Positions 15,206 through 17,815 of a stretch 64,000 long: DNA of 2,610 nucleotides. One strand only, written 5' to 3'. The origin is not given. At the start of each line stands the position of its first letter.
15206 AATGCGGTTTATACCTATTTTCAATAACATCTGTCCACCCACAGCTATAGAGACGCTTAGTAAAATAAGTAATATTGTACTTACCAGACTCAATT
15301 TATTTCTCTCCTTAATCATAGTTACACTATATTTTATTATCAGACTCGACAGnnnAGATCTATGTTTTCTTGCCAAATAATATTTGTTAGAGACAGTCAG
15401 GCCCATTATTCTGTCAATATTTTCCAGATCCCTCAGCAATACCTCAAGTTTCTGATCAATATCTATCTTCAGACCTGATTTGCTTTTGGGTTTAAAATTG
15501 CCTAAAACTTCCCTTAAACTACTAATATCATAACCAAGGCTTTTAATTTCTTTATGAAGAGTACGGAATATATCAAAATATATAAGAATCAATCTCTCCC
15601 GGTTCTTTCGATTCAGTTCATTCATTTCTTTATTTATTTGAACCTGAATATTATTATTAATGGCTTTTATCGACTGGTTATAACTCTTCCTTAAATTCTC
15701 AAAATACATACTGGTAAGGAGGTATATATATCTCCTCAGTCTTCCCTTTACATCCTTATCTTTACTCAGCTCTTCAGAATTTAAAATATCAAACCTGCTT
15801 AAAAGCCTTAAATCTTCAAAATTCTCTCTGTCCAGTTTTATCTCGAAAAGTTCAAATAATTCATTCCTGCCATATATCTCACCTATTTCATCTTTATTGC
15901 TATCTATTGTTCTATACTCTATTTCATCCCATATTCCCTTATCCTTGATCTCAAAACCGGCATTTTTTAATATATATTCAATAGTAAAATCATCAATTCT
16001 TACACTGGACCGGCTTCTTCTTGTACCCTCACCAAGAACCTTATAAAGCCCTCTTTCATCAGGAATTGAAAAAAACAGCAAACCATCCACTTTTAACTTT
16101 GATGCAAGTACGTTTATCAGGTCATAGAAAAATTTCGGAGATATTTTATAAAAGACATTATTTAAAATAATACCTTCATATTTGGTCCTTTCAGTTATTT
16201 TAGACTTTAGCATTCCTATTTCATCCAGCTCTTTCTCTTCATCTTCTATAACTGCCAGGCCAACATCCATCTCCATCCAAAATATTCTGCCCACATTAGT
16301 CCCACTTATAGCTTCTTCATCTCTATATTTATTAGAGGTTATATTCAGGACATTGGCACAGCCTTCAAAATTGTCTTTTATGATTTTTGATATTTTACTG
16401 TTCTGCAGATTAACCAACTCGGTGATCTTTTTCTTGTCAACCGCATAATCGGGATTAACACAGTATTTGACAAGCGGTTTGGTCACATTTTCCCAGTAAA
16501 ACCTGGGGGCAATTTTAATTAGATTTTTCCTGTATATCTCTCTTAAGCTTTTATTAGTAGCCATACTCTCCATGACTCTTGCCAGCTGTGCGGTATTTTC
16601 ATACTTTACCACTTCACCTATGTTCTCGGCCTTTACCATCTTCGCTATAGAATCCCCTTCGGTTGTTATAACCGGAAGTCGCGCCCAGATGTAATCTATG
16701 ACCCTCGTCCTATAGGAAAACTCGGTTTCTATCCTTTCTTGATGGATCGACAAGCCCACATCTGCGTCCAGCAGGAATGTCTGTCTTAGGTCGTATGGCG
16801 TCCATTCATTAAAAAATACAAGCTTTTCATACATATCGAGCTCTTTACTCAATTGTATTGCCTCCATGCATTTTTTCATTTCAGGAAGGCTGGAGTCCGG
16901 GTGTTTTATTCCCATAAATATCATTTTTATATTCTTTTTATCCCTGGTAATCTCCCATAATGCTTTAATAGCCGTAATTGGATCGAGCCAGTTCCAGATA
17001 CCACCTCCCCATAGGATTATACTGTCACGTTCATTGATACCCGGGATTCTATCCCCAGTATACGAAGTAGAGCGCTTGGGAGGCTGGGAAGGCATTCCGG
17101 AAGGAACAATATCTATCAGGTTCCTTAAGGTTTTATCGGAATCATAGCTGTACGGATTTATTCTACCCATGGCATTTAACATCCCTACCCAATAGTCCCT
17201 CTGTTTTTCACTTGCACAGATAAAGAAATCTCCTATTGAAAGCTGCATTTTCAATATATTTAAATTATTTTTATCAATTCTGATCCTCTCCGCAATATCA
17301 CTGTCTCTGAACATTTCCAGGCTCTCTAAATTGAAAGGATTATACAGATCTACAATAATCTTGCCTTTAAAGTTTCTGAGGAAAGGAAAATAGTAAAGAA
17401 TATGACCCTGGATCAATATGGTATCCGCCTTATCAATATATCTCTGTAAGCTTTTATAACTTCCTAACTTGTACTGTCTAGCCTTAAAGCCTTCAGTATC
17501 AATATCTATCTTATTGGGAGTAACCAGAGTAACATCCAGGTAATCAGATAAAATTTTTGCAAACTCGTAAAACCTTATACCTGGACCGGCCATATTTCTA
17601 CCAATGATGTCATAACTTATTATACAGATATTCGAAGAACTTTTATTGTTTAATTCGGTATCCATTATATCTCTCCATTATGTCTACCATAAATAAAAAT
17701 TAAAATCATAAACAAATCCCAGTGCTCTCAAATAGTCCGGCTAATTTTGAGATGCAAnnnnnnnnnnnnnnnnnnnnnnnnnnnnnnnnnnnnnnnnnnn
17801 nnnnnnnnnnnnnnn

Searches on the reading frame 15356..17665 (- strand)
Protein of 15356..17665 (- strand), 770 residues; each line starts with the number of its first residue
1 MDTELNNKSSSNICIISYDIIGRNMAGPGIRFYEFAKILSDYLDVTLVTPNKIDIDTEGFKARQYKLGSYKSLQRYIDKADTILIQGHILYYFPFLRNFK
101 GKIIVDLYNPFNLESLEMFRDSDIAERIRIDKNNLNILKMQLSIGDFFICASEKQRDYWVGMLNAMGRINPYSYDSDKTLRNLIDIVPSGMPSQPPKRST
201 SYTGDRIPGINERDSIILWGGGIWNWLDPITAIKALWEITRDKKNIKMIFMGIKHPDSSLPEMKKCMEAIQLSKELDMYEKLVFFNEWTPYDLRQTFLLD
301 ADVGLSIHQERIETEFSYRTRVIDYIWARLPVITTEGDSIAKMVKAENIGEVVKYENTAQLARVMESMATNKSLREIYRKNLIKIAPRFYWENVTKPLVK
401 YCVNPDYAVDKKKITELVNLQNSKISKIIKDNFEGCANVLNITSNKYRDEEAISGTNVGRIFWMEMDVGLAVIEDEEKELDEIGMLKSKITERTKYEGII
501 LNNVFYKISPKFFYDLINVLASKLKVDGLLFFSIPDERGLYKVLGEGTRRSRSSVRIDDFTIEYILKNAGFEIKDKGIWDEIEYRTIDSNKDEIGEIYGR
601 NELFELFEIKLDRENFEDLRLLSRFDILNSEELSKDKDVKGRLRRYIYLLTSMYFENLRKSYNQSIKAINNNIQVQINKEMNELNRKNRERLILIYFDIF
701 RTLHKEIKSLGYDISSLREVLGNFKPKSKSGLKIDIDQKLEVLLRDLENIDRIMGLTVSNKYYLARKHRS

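Call 18: search_protein_families(library=pfam, proteins=[window:15356-17665:-], max_evalue=0.001)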
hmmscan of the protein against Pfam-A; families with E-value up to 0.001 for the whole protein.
window:15356-17665:- (770 aa): 1 family
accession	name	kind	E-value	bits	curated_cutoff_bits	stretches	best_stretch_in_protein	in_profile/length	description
PF00534.26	Glycos_transf_1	-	0.00018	21.5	26.4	1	210-381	11-168/172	Glycosyl transferases group 1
